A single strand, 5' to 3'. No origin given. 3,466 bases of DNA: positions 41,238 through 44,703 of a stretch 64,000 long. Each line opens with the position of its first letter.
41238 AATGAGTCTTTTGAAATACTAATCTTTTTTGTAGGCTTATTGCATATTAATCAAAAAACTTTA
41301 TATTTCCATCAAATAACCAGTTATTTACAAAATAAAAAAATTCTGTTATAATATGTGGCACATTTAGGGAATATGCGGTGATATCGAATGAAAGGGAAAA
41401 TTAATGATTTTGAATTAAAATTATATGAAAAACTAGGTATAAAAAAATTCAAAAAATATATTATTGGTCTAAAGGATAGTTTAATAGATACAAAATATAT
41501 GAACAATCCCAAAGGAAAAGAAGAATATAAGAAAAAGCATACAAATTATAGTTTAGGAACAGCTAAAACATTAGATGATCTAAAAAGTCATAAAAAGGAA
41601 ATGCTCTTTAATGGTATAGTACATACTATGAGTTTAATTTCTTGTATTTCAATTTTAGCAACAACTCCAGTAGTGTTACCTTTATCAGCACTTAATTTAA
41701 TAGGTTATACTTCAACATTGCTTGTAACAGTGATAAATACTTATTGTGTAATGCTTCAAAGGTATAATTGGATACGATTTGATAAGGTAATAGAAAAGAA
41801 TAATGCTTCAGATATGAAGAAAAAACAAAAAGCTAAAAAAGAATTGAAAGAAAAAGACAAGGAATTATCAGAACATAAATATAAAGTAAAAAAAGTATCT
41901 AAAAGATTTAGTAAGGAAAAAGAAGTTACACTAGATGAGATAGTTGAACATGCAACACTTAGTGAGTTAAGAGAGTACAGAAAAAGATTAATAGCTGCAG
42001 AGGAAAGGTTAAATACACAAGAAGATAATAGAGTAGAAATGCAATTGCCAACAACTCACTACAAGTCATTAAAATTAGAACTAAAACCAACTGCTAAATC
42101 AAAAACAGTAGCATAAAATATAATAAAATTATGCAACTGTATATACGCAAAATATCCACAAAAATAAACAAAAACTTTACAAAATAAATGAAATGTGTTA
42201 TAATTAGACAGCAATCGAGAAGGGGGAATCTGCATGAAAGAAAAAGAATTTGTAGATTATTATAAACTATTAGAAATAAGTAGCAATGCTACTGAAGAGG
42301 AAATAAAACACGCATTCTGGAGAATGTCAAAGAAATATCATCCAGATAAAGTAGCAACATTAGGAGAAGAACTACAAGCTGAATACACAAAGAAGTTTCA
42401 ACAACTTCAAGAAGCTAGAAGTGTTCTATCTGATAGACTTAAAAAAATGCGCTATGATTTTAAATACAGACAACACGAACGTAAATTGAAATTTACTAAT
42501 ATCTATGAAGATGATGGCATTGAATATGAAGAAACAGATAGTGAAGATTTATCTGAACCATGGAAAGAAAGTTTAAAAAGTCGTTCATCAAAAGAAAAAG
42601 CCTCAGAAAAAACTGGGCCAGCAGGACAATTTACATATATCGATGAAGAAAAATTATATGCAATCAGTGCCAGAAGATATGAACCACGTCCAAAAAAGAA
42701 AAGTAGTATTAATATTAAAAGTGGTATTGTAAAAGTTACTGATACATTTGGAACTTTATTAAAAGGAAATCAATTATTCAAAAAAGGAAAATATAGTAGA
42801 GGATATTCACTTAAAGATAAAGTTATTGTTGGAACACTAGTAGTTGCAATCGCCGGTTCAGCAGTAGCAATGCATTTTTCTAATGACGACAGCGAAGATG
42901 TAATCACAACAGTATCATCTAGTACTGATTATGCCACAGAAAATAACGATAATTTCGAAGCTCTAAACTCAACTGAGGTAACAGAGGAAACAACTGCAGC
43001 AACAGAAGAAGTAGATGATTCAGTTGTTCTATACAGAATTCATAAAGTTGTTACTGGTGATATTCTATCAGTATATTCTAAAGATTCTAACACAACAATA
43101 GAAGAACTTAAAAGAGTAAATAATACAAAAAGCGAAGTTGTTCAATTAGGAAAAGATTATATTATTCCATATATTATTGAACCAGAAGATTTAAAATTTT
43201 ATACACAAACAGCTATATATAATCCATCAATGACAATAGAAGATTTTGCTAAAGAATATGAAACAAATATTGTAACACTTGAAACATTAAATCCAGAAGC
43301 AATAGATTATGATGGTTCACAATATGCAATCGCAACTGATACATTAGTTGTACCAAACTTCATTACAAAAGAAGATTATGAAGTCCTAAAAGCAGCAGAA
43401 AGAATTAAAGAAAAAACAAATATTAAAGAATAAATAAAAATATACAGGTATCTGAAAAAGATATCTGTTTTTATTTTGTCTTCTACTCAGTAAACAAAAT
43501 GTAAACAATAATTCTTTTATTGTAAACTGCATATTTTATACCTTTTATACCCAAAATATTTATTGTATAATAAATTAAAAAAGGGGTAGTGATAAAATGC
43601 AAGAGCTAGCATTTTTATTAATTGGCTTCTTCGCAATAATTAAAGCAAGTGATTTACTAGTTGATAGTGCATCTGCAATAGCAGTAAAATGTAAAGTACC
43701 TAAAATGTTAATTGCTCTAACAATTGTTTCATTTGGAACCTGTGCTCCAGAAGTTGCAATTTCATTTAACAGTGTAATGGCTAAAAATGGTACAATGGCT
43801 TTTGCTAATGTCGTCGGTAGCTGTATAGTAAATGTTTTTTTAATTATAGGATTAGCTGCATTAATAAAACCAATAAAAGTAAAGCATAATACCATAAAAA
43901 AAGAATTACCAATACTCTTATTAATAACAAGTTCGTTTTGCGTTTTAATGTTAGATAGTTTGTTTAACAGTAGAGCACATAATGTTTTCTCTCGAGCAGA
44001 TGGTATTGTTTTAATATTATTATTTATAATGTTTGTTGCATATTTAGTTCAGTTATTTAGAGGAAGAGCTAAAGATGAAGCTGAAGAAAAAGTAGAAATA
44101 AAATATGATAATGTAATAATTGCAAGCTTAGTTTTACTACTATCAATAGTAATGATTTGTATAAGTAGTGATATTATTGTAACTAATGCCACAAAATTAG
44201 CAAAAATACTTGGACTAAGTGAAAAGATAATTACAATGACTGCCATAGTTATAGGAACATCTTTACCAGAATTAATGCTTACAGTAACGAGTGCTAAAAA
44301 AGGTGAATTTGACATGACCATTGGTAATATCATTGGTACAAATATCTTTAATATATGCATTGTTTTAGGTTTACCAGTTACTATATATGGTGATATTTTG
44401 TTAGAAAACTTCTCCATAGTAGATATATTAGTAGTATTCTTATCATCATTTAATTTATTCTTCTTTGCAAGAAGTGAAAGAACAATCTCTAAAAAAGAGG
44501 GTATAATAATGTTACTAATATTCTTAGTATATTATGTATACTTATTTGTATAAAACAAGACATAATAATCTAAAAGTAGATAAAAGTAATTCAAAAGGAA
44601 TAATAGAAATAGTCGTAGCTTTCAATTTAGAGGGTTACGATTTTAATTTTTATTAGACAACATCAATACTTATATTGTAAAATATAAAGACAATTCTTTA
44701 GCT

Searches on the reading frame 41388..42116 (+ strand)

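Call 16: search_protein_families(library=pfam, proteins=[window:41388-42116:+], max_evalue=0.001)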
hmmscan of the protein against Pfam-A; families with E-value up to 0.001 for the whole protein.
window:41388-42116:+ (242 aa): 1 family
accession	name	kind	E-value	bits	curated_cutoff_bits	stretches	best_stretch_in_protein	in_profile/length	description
PF18927.5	CrtO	-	4.3e-11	43.6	27.3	1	8-137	10-123/123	Glycosyl-4,4'-diaponeurosporenoate acyltransferase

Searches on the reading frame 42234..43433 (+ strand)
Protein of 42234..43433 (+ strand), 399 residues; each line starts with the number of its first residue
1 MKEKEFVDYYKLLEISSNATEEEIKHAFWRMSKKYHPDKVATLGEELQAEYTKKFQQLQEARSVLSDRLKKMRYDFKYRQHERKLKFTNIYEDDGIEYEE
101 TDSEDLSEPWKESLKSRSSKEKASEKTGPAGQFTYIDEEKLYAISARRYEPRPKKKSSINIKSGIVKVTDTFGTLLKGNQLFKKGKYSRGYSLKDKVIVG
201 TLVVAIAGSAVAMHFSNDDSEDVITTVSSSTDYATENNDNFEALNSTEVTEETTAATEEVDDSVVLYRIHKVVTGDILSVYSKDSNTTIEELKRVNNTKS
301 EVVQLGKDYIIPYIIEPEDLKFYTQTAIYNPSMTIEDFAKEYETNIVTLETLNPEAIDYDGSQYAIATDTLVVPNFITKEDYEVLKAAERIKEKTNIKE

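Call 16: search_protein_families(library=pfam, proteins=[window:42234-43433:+], max_evalue=0.001)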
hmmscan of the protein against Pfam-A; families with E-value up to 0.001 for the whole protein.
window:42234-43433:+ (399 aa): 1 family
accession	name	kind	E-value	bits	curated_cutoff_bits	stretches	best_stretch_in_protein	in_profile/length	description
PF00226.36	DnaJ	-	1.2e-18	67.3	27.8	1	8-75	1-63/63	DnaJ domain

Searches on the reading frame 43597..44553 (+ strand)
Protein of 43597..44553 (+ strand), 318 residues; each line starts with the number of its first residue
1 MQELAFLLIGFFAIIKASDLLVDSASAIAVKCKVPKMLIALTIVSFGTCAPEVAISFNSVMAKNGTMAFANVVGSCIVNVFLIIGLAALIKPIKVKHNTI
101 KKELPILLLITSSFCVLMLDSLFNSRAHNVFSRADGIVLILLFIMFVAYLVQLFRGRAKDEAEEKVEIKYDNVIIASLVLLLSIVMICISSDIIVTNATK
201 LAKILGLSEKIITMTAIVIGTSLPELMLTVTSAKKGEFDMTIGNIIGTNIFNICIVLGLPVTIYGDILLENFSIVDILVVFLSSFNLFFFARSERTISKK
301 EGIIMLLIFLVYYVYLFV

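Call 16: search_protein_families(library=pfam, proteins=[window:43597-44553:+], max_evalue=0.001)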
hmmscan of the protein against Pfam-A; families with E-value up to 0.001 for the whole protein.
window:43597-44553:+ (318 aa): 1 family
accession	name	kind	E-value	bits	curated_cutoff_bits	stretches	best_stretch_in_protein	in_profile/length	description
PF01699.29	Na_Ca_ex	-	2.2e-59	200.2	24.9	2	4-150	3-149/151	Sodium/calcium exchanger protein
